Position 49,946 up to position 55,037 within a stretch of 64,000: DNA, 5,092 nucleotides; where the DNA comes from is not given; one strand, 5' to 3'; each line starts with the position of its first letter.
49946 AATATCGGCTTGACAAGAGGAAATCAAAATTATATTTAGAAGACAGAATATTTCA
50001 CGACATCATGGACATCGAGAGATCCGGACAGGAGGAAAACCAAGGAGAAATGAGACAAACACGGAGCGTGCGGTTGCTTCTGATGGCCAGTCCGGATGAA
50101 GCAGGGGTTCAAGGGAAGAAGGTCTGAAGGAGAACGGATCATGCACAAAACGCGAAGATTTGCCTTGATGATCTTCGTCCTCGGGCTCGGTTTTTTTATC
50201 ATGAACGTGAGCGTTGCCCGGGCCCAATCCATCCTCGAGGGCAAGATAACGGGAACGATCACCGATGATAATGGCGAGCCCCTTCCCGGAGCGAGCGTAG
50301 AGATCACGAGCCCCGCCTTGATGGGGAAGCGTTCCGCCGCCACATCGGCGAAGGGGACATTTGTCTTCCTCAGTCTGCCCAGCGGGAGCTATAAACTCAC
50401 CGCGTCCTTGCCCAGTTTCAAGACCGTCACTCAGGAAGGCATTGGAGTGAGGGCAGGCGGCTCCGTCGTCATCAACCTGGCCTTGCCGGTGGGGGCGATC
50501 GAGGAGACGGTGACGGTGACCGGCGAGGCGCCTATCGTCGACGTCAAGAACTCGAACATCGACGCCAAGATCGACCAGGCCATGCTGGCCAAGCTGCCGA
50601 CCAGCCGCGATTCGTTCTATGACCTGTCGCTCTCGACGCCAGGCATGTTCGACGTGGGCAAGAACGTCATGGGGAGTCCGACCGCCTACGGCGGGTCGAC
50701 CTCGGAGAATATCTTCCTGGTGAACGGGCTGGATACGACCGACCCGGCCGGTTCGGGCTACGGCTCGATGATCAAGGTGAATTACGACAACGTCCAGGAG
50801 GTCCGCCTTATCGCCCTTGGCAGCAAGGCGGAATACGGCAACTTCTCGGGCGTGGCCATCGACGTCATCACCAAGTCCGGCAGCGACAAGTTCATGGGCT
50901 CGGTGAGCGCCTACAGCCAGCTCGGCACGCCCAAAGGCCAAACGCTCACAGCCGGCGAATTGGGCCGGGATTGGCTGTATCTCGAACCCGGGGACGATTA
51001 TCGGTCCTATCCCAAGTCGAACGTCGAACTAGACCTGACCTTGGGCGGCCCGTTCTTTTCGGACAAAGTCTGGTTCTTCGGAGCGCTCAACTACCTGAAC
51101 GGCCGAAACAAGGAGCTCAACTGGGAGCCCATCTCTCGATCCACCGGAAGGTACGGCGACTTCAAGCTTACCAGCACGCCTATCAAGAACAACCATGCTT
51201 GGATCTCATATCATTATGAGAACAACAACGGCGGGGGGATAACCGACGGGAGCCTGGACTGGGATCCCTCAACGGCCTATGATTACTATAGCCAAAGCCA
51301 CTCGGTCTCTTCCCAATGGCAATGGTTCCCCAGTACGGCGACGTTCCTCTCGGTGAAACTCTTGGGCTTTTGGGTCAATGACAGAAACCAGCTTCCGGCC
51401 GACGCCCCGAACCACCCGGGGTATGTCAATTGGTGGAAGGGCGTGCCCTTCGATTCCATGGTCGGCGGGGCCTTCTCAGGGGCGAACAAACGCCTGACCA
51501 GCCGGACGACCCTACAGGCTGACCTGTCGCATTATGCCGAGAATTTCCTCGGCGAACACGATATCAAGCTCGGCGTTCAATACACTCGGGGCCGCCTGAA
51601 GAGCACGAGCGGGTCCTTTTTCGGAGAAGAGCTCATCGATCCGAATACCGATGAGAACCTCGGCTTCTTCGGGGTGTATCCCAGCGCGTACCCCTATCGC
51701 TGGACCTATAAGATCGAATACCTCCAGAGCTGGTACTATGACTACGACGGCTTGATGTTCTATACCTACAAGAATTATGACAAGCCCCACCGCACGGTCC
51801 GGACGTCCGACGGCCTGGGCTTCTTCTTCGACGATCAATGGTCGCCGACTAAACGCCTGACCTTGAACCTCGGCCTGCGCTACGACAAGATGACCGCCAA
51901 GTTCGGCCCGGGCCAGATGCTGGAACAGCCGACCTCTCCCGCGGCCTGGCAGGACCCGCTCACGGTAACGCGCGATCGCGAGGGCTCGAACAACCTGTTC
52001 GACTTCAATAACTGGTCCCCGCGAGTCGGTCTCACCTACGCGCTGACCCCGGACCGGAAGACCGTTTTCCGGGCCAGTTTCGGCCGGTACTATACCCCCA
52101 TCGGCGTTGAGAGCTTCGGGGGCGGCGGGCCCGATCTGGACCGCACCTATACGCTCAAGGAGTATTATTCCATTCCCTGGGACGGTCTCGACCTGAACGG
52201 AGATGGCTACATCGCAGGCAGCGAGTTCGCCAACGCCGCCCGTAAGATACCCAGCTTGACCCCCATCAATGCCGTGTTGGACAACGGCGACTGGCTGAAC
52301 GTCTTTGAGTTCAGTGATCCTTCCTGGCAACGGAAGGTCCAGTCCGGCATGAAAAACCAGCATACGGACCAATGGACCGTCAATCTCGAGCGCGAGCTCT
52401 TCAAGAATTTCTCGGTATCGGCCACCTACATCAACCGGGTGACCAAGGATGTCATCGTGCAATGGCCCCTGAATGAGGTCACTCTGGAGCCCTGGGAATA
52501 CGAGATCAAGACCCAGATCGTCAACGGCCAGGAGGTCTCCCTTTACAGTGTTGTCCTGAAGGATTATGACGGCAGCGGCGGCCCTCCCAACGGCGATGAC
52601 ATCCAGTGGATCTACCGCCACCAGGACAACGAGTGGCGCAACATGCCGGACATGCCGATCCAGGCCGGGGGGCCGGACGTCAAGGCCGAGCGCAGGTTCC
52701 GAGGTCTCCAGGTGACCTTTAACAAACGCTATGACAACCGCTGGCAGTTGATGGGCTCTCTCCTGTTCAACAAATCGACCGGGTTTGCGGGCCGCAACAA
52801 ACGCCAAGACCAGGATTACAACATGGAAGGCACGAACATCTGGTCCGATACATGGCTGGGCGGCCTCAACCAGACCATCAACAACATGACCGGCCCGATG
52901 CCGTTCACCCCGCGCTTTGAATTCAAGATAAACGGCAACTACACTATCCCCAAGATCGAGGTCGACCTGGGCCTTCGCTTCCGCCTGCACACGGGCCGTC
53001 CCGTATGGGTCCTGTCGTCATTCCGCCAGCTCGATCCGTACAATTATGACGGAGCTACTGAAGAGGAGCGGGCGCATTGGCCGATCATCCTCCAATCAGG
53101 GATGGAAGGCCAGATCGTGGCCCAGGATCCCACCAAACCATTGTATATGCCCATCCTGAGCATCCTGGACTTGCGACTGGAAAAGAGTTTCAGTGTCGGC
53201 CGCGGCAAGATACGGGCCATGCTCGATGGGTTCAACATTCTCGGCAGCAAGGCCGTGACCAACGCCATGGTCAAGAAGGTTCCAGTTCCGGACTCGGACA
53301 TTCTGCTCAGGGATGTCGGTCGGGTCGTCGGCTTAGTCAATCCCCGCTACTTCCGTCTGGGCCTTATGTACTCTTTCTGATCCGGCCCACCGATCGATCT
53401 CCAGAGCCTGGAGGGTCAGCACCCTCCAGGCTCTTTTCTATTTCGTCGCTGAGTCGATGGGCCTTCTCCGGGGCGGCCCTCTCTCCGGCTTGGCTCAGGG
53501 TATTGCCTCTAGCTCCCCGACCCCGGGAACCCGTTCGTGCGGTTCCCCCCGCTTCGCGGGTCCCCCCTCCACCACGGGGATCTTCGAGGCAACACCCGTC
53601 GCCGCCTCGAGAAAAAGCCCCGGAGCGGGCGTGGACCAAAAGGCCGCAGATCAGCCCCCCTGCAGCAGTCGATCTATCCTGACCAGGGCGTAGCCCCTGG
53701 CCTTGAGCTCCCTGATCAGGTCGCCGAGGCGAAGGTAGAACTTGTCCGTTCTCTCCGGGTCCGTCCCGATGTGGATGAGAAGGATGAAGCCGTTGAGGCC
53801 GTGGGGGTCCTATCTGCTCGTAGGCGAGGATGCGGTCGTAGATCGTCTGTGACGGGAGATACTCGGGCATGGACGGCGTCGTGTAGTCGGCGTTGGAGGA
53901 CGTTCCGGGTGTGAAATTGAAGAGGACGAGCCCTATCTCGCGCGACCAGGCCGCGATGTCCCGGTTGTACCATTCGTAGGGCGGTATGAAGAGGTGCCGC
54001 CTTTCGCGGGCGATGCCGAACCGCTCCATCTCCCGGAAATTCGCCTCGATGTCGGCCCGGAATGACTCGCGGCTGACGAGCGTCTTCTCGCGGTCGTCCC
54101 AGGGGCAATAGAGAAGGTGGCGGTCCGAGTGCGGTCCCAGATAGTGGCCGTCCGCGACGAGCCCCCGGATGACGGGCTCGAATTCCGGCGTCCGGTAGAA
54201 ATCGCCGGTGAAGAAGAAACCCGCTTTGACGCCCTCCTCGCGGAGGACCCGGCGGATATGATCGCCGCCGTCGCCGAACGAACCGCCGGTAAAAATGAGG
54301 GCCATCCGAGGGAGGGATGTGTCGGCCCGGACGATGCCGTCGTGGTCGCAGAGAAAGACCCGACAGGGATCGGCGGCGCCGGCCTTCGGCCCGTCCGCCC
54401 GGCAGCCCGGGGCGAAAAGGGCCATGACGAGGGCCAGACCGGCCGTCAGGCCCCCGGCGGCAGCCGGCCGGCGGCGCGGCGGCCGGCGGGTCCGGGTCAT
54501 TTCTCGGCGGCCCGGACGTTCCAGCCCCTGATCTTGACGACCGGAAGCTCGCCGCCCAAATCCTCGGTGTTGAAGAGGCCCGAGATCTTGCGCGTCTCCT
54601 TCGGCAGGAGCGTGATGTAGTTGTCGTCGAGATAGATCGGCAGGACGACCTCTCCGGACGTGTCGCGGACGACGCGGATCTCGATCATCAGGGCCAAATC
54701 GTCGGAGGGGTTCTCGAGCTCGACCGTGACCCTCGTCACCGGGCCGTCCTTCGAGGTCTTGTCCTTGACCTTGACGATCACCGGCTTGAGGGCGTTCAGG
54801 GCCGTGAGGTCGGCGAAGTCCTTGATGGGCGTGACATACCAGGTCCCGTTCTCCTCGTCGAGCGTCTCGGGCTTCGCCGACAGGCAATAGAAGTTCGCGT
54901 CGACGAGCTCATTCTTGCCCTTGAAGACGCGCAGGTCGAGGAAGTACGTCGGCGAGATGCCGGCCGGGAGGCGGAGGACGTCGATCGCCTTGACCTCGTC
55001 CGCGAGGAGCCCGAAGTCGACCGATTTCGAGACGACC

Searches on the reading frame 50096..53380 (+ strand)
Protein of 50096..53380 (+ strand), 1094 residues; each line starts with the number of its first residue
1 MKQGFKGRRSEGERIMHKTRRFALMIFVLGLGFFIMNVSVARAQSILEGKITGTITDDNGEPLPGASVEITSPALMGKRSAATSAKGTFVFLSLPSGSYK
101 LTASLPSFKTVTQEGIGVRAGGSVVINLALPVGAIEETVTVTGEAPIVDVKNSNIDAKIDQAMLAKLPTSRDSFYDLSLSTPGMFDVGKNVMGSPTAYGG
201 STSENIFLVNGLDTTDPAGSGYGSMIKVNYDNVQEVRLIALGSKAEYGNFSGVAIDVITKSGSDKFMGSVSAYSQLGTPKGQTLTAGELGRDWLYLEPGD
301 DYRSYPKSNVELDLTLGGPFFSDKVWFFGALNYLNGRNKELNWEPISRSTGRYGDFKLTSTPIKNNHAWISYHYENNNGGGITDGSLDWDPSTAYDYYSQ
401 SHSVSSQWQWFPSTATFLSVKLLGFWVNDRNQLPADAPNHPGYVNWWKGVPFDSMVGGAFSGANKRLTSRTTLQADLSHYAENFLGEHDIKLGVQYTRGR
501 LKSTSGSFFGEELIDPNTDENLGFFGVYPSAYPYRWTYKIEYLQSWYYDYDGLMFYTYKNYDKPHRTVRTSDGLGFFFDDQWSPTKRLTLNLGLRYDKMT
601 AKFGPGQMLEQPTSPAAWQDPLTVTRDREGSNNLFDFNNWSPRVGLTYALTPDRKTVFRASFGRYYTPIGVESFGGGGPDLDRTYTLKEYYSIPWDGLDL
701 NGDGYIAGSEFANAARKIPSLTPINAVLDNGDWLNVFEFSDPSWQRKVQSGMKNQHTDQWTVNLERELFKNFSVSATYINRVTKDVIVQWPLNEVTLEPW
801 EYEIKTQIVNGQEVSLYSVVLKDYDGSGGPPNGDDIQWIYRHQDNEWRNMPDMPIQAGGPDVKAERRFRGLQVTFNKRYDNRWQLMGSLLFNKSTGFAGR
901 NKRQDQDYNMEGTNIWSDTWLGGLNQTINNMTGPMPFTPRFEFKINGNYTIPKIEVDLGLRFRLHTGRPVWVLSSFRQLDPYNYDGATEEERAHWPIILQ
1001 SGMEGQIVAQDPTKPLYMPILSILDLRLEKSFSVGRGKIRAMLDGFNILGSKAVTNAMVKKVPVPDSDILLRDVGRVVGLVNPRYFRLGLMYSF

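Call 97: search_protein_families(library=pfam, proteins=[window:50096-53380:+], max_evalue=0.00001)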
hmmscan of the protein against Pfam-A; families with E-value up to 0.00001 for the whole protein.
window:50096-53380:+ (1094 aa): 4 families
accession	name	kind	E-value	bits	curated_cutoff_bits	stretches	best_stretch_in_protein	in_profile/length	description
PF25183.1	OMP_b-brl_4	-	3.1e-30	105.7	30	1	350-953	153-679/838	Outer membrane beta barrel domain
PF13620.12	CarboxypepD_reg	-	2.8e-19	69.7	32.3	1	51-130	2-81/82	Carboxypeptidase regulatory-like domain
PF00593.30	TonB_dep_Rec_b-barrel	-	2.7e-13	51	27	1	460-682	50-268/436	TonB dependent receptor-like, beta-barrel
PF13715.12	CarbopepD_reg_2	-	1.9e-08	34.7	32.2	1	51-114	1-61/88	CarboxypepD_reg-like domain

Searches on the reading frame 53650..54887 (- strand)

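Call 97: search_protein_families(library=pfam, proteins=[window:53650-54887:-], max_evalue=0.00001)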
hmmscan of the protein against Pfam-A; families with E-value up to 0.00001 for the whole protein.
window:53650-54887:- (412 aa): 1 family
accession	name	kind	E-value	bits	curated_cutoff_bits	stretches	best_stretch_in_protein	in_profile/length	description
PF01522.26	Polysacc_deac_1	-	1.8e-09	38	23.1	1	205-320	18-121/124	Polysaccharide deacetylase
